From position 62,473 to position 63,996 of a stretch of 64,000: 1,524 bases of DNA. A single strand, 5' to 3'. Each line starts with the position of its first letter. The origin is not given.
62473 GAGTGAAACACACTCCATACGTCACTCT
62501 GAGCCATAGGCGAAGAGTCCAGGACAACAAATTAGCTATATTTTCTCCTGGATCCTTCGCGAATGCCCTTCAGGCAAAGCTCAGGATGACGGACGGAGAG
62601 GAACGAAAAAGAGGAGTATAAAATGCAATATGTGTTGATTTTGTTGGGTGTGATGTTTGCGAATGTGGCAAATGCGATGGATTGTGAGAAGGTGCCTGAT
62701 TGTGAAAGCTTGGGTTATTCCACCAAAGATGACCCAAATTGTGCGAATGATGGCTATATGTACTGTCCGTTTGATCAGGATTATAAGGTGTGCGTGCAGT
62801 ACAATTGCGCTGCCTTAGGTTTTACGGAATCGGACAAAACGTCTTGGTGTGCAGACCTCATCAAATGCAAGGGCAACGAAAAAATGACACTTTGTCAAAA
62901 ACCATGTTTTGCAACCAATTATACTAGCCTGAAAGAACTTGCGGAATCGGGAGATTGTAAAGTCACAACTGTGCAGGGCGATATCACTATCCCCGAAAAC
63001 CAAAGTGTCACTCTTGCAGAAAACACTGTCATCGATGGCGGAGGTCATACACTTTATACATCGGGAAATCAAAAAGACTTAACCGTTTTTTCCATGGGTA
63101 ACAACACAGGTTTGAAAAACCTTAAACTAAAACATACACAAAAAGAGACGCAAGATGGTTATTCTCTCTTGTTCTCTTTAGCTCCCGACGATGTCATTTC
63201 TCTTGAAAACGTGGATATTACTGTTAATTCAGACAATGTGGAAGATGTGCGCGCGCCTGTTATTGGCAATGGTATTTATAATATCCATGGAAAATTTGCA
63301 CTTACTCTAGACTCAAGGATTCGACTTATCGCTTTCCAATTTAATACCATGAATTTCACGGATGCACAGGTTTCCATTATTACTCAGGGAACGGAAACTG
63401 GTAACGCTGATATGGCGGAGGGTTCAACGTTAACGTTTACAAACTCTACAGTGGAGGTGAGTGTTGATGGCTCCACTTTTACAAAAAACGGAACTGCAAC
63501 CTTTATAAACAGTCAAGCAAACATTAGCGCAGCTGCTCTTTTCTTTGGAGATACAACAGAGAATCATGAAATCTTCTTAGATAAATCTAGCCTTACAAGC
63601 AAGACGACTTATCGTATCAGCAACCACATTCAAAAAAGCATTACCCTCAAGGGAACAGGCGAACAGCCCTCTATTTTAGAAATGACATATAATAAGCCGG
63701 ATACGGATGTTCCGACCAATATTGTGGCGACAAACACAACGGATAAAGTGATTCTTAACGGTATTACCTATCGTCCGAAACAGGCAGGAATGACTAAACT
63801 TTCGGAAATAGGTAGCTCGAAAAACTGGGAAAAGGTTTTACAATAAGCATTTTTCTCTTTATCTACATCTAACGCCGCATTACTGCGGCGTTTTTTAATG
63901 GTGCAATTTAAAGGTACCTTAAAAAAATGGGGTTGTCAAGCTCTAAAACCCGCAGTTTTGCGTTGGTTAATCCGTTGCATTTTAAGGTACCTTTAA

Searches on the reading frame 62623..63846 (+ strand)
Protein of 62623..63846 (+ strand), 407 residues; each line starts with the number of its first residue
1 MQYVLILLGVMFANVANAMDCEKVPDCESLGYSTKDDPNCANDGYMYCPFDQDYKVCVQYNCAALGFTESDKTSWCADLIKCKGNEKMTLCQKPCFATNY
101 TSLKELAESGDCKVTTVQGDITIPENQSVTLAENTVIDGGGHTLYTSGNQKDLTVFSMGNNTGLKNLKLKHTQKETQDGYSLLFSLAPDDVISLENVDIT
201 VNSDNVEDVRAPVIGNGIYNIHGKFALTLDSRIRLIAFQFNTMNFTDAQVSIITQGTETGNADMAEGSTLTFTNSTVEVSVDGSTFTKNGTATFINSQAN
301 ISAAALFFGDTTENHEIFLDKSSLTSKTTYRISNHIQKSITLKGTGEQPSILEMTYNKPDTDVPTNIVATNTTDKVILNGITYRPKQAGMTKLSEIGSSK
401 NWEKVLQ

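Call 12: search_protein_families(library=pfam, proteins=[window:62623-63846:+], max_evalue=0.1)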
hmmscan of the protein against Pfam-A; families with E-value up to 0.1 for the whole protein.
window:62623-63846:+ (407 aa): 1 family
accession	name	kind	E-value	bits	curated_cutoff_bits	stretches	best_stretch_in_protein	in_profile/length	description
PF14289.11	DUF4369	-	0.028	15.4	25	1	261-348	6-88/91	Domain of unknown function (DUF4369)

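Call 13: find_encoding_contigs(protein=window:62623-63846:+, flank=10000)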
Protein window:62623-63846:+ (407 aa): 1 contig read that carries it; 1 place shown.
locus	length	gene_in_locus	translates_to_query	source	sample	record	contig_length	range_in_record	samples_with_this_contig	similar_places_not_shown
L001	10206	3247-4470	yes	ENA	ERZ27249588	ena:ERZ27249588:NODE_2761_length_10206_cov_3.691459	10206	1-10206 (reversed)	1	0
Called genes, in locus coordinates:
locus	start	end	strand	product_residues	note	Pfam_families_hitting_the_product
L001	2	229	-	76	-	?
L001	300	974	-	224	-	PF09140:MipZ (weak)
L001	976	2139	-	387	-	PF13354:Beta-lactamase2, PF00768:Peptidase_S11, PF05036:SPOR (weak)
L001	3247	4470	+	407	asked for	-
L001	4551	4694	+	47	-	-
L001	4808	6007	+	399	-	-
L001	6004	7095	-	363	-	PF01168:Ala_racemase_N, PF00842:Ala_racemase_C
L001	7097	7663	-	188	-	PF03886:ABC_trans_aux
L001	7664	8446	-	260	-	PF02470:MlaD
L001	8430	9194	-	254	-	PF00005:ABC_tran, PF13304:AAA_21 (faint)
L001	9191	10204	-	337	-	?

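Call 28: find_homologous_proteins(query=window:62623-63846:+)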
Query window:62623-63846:+ (407 aa): 81 proteins with E <= 0.001 among 3290 candidates.
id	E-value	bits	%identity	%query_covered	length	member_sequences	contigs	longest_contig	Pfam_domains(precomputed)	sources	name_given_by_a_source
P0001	2.8e-270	914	100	100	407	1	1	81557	-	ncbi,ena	-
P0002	3.9e-154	532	61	99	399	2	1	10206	-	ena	-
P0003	3.4e-135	469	55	99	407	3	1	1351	-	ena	-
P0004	2.4e-131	457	55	99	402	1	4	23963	-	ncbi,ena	-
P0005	3.0e-128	446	53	100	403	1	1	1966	-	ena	-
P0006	5.0e-127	442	51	99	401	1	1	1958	-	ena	-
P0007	1.4e-126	441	53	100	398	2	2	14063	-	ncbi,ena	-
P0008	4.4e-116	406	49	100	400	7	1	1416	-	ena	-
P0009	1.6e-112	395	48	100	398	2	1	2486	-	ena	-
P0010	3.0e-111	390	47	97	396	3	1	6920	-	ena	-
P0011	4.7e-104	367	47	100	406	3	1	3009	-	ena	-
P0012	9.9e-104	366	47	100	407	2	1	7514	-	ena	-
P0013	1.8e-102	362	45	99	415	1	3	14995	-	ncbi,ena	-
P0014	2.1e-102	361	47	99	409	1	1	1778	-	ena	-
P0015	2.5e-100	355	44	100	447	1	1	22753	-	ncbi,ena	-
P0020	8.6e-98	346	45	99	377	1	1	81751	-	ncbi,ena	-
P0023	1.5e-96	342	45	100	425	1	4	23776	-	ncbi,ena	-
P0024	7.8e-96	340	45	99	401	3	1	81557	-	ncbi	-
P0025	2.1e-95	338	44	100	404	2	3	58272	-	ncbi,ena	-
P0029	3.8e-90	321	41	99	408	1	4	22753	-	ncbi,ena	-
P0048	1.9e-40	157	73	23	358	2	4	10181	PF07603.18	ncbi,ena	-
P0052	7.2e-40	156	75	22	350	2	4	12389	-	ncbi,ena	-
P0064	7.8e-37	146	70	22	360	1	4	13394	-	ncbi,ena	-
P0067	1.9e-36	144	68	23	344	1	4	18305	-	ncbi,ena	-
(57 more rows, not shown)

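Call 29: find_encoding_contigs(protein=P0020, flank=10000, max_places=4)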
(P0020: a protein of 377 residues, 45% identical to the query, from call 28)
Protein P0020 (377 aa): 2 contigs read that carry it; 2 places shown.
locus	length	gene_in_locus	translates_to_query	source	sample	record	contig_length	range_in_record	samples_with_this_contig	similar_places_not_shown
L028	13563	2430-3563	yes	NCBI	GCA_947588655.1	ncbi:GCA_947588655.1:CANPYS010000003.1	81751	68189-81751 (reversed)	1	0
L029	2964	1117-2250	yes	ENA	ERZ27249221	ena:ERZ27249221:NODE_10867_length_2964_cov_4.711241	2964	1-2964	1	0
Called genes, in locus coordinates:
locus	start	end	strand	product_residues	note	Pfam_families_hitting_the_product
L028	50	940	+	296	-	PF10111:Glyco_tranf_2_2 (weak)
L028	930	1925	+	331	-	PF01370:Epimerase, PF02719:Polysacc_synt_2 (weak), PF04321:RmlD_sub_bind, PF16363:GDP_Man_Dehyd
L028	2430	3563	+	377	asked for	-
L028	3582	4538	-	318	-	PF18306:LDcluster4 (weak), PF03641:Lysine_decarbox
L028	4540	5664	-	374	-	PF01702:TGT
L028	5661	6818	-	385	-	PF00226:DnaJ, PF08239:SH3_3 (faint)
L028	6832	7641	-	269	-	PF01656:CbiA, PF10609:ParA (faint), PF13614:AAA_31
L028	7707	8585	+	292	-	-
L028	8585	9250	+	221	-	PF02798:GST_N (weak), PF13417:GST_N_3, PF13409:GST_N_2, PF00043:GST_C (faint)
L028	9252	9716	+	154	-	-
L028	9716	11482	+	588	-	PF00664:ABC_membrane, PF00005:ABC_tran, PF02463:SMC_N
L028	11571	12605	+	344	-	PF01116:F_bP_aldolase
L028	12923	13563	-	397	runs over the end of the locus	-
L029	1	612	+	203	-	?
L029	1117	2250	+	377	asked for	-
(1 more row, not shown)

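Call 30: find_encoding_contigs(protein=P0025, flank=10000, max_places=4)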
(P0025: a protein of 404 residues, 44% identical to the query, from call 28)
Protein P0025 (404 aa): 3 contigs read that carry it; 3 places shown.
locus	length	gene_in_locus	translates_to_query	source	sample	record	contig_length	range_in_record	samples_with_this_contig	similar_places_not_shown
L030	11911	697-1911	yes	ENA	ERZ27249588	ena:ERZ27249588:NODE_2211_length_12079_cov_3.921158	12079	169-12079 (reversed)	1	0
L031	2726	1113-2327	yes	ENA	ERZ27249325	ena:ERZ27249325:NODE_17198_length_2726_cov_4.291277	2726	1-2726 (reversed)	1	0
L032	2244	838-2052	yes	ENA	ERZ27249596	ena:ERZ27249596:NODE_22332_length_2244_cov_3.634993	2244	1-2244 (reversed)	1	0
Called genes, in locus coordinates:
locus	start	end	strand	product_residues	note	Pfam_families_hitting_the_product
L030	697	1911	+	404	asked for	-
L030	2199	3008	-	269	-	PF02673:BacA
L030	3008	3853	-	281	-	PF01551:Peptidase_M23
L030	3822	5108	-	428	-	PF13742:tRNA_anti_2, PF01336:tRNA_anti-codon, PF02601:Exonuc_VII_L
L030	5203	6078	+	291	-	PF05045:RgpF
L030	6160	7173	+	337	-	PF00730:HhH-GPD, PF14815:NUDIX_4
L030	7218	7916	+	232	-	PF02230:Abhydrolase_2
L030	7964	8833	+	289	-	PF01625:PMSR, PF01641:SelR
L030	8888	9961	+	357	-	PF01743:PolyA_pol, PF12627:PolyA_pol_RNAbd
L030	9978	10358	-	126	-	-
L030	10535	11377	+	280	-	PF17930:LpxI_N, PF06230:LpxI_C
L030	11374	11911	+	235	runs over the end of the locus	?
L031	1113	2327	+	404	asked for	-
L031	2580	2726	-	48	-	?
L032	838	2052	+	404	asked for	-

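Call 31: find_encoding_contigs(protein=P0004, flank=10000, max_places=4)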
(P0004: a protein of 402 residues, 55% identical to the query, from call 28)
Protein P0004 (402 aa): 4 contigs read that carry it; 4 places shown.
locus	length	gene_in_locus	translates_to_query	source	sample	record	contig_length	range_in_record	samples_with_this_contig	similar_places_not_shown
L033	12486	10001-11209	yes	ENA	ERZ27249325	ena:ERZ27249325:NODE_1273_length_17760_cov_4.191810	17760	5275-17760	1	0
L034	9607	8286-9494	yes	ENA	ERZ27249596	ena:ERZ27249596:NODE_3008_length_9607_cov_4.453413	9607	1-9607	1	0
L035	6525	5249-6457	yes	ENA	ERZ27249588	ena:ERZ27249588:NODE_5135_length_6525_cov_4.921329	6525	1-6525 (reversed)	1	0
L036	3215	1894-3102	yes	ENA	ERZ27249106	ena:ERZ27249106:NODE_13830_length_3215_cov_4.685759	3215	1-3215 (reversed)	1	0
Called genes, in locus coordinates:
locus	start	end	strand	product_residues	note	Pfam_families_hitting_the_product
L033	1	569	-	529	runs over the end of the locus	-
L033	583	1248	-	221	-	-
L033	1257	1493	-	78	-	-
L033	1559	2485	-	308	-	PF25209:Phage_capsid_4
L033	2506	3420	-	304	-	-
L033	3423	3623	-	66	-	-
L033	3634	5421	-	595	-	-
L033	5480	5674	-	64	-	-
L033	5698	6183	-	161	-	PF18819:MuF_C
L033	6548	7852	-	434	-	PF04466:Terminase_3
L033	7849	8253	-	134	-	PF19889:DUF6362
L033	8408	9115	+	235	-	PF00717:Peptidase_S24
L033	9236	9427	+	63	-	-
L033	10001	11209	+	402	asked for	-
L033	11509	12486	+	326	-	?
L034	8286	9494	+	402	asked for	-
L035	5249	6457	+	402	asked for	-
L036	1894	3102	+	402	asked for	-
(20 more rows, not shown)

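Call 37: find_encoding_contigs(protein=P0023, flank=10000, max_places=6)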
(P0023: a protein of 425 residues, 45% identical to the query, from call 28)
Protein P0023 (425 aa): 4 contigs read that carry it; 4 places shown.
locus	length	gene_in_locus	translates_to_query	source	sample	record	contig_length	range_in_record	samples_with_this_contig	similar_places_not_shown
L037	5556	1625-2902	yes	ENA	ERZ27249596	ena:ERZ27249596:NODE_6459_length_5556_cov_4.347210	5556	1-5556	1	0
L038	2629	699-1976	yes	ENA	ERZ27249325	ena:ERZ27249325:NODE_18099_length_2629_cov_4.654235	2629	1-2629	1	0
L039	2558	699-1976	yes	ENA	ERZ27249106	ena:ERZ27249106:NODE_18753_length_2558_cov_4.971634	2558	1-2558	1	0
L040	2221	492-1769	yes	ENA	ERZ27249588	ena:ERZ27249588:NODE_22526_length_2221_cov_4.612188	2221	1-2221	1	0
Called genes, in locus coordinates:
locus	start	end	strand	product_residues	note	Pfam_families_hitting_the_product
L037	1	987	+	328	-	?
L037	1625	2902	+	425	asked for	-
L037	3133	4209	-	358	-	PF07603:Lcl_C (faint)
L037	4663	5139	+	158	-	PF25984:BSH_YknX (faint), PF00364:Biotin_lipoyl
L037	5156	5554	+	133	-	?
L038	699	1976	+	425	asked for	-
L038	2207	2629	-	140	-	?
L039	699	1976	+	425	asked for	-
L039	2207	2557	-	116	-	?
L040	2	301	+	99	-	?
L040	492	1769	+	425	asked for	-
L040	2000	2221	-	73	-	?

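Call 38: find_encoding_contigs(protein=P0029, flank=10000, max_places=6)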
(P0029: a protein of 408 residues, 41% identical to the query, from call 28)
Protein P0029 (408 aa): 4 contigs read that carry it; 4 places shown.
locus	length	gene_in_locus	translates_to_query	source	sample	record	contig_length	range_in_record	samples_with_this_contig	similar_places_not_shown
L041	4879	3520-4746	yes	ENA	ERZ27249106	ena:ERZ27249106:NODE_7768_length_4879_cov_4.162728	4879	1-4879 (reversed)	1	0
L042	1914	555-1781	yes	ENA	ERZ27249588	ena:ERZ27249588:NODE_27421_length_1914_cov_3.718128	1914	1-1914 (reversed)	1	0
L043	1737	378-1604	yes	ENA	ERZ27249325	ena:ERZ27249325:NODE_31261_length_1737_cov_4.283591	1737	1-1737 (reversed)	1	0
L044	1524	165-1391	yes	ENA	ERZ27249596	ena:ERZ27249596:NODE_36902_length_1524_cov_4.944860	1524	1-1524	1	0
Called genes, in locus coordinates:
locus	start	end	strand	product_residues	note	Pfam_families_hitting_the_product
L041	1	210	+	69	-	?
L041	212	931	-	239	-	PF00588:SpoU_methylase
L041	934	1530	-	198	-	-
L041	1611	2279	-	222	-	PF06426:SATase_N (faint), PF25087:GMPPB_C (faint), PF14602:Hexapep_2 (faint), PF00132:Hexapep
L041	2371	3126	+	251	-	PF02129:Peptidase_S15, PF00561:Abhydrolase_1 (weak), PF12697:Abhydrolase_6 (faint), PF20408:Abhydrolase_11 (faint), PF12146:Hydrolase_4 (weak), PF00326:Peptidase_S9 (faint), PF01738:DLH (faint)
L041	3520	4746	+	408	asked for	-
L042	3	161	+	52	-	?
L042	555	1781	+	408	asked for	-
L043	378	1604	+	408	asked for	-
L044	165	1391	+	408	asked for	-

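Call 39: find_encoding_contigs(protein=P0067, flank=10000, max_places=6)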
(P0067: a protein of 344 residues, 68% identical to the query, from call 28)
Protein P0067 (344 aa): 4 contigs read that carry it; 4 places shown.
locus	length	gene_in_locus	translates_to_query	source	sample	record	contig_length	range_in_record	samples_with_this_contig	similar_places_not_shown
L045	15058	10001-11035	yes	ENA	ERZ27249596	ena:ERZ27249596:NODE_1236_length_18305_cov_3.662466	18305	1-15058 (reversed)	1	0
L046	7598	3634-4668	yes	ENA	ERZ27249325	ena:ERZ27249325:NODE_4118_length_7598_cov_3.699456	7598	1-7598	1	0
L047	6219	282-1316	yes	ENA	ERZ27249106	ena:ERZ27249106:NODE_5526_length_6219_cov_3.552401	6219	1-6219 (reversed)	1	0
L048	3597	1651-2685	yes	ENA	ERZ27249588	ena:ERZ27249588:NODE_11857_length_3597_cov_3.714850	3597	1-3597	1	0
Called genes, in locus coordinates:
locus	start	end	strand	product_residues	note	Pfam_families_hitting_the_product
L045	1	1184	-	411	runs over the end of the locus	-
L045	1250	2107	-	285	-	-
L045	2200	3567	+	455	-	PF28494:GlyRS_ins_1 (faint), PF00587:tRNA-synt_2b, PF03129:HGTP_anticodon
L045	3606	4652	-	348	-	-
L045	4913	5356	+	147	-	-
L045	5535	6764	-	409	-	PF12704:MacB_PCD, PF02687:FtsX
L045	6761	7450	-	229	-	PF02463:SMC_N (faint), PF00005:ABC_tran, PF13304:AAA_21 (faint)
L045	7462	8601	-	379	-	PF25917:BSH_RND, PF25973:BSH_CzcB, PF25940:LcnD_C (weak), PF25954:Beta-barrel_RND_2, PF25990:Beta-barrel_YknX, PF26002:Beta-barrel_AprE (weak)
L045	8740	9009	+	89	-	-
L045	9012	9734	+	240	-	-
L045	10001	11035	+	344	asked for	-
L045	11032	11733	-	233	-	PF01510:Amidase_2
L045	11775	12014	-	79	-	PF00037:Fer4 (weak), PF12797:Fer4_2 (faint), PF12837:Fer4_6 (weak), PF13237:Fer4_10, PF12838:Fer4_7 (weak), PF13187:Fer4_9 (weak), PF00037:Fer4, PF12837:Fer4_6 (weak), +6 more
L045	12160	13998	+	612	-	PF02518:HATPase_c (weak), PF13589:HATPase_c_3, PF00183:HSP90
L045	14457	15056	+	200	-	?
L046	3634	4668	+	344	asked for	-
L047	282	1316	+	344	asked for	-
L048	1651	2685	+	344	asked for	-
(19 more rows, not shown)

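Call 50: find_encoding_contigs(protein=P0048, flank=10000, max_places=6)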
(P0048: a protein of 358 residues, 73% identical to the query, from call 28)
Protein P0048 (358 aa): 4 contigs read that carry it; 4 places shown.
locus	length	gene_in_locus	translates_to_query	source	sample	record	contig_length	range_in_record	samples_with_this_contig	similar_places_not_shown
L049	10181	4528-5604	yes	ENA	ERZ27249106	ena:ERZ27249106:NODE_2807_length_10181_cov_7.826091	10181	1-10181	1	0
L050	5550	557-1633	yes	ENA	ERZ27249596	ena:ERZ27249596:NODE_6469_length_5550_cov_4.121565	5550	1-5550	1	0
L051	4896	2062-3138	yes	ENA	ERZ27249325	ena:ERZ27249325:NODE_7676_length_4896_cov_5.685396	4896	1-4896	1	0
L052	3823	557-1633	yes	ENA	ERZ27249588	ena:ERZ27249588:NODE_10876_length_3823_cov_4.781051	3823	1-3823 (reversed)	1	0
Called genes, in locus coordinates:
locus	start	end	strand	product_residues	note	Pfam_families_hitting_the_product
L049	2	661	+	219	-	?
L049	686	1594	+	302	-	-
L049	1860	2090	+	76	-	-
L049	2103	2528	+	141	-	-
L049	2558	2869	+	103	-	-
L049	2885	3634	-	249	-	-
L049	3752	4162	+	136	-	-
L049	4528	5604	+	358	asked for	PF07603:Lcl_C (faint)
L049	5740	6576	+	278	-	PF07719:TPR_2 (faint), PF13174:TPR_6 (faint), PF13432:TPR_16 (weak), PF13525:YfiO (weak)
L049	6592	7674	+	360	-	PF01171:ATP_bind_3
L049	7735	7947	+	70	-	PF04070:DUF378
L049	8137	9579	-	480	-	PF11638:DnaA_N, PF00308:Bac_DnaA, PF08299:Bac_DnaA_C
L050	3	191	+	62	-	?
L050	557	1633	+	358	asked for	PF07603:Lcl_C (faint)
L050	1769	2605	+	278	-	PF07719:TPR_2 (faint), PF13174:TPR_6 (faint), PF13432:TPR_16 (weak), PF13525:YfiO (weak)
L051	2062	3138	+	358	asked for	PF07603:Lcl_C (faint)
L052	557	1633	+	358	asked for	PF07603:Lcl_C (faint)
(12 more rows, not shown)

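Call 51: find_encoding_contigs(protein=P0052, flank=10000, max_places=6)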
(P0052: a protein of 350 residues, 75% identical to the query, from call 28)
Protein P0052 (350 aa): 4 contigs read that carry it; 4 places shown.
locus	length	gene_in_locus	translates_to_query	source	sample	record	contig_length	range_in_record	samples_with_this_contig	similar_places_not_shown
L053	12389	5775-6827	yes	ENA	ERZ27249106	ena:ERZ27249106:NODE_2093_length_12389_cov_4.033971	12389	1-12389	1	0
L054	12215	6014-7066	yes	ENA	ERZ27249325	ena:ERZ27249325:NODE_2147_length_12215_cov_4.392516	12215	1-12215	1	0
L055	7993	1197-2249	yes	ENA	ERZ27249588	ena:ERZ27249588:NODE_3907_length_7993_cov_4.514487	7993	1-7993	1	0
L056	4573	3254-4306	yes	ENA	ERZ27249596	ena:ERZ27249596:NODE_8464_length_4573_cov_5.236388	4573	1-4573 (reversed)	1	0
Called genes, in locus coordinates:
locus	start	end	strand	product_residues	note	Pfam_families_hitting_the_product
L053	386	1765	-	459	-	PF01406:tRNA-synt_1e, PF09334:tRNA-synt_1g (faint), PF00133:tRNA-synt_1 (weak), PF09190:DALR_2, PF23493:CysS_C (weak)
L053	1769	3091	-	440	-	PF00749:tRNA-synt_1c, PF19269:Anticodon_2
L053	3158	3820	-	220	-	PF05494:MlaC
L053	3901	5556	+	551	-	-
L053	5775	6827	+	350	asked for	-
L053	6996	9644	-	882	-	PF01411:tRNA-synt_2c, PF07973:tRNA_SAD, PF02272:DHHA1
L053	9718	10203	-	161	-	PF03073:TspO_MBR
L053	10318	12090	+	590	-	PF07521:RMMBL (faint), PF12706:Lactamase_B_2 (faint)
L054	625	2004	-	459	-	PF01406:tRNA-synt_1e, PF09334:tRNA-synt_1g (faint), PF00133:tRNA-synt_1 (weak), PF09190:DALR_2, PF23493:CysS_C (weak)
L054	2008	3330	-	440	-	PF00749:tRNA-synt_1c, PF19269:Anticodon_2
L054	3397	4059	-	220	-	PF05494:MlaC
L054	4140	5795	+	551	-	-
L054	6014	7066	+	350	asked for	-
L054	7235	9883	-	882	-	PF01411:tRNA-synt_2c, PF07973:tRNA_SAD, PF02272:DHHA1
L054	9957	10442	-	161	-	PF03073:TspO_MBR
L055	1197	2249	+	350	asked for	-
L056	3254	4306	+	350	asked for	-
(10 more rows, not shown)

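Call 52: find_encoding_contigs(protein=P0064, flank=10000, max_places=6)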
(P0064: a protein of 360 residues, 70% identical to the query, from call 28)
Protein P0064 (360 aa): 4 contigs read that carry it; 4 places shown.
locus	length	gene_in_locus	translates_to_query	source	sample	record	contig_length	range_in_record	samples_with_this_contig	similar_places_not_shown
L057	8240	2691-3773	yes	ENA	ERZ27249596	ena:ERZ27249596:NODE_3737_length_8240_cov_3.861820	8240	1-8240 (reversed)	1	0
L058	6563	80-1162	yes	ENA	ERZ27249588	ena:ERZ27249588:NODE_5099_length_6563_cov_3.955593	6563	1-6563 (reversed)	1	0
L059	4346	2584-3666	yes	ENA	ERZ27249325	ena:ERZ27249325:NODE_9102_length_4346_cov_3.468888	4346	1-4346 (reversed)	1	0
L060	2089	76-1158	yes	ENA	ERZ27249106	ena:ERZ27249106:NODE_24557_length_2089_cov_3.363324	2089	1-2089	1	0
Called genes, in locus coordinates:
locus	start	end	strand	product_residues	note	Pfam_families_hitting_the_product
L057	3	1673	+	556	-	?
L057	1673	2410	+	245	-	-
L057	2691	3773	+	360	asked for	-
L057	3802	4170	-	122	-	PF03724:META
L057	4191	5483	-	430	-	PF00275:EPSP_synthase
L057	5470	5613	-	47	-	-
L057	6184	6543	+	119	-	-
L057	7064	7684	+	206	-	PF13505:OMP_b-brl, PF01617:Surface_Ag_2, PF05736:OprF, PF02462:Opacity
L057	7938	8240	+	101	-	?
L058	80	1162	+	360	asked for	-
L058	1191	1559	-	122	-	PF03724:META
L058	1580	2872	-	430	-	PF00275:EPSP_synthase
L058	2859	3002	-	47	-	-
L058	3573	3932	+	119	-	-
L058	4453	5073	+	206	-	PF13505:OMP_b-brl, PF01617:Surface_Ag_2, PF05736:OprF, PF02462:Opacity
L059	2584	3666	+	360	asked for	-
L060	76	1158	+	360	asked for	-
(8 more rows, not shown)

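Call 61: find_encoding_contigs(protein=P0024, flank=3000, max_places=10)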
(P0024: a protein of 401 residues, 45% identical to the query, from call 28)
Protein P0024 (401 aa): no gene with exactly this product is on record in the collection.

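Call 71: search_solved_structures(query=window:62623-63846:+, max_evalue=1)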
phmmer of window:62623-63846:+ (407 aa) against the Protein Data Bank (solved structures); distinct sequences matched with E-value up to 1: 1.
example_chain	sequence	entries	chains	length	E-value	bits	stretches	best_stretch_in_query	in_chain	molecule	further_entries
9ffe_A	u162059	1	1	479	0.67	12.4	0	104-185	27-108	FAD-binding PCMH-type domain-containing protein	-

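Call 72: search_protein_families(library=ncbifam, proteins=[window:62623-63846:+, L037:3133-4209:-], max_evalue=0.01)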
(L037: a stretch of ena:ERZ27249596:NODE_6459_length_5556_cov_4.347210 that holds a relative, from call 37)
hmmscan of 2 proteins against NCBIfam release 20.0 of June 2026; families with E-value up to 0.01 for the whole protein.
window:62623-63846:+ (407 aa): 0 families

L037:3133-4209:- (358 aa): 0 families

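Call 81: predict_structure(alignment_id=A2)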
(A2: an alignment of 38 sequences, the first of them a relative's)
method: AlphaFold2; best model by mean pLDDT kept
length: 407 residues; sequences in the alignment: 38
mean_pLDDT: 84.4   pTM: 0.76
mean pLDDT of the five models: 84.4, 83.7, 83.7, 82.0, 79.5
residues with pLDDT >= 90: 242; 70-90: 83; 50-70: 41; < 50: 41
segments of 3 or more residues with pLDDT < 50: 1-22, 65-67, 71-83
pLDDT, mean of each block of 10 residues (from residue 1): 36 36 67 81 70 75 51 45 52 79 94 91 98 96 97 97 98 92 98 99 88 97 98 90 98 83 92 98 90 98 88 89 92 68 97 83 82 96 97 93 90
secondary structure, 60 per line:
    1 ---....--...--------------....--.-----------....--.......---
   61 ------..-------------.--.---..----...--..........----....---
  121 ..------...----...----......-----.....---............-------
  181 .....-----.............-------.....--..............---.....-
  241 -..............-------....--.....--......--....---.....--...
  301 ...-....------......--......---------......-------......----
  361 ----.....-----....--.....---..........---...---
elements in order: H4-7 H27-30 E45-48 E51-57 E95-97 H100-109 E114-117 E129-131 E136-138 E143-148 E154-158 E162-173 E181-185 E191-203 E211-215 E218-231 E235-239 E242-255 E263-266 E269-273 E276-281 E284-287 E291-295 E298-303 E305-308 E315-320 E323-328 E338-343 E351-356 E365-369 E375-378 E381-385 E389-392 H393-398 E402-404
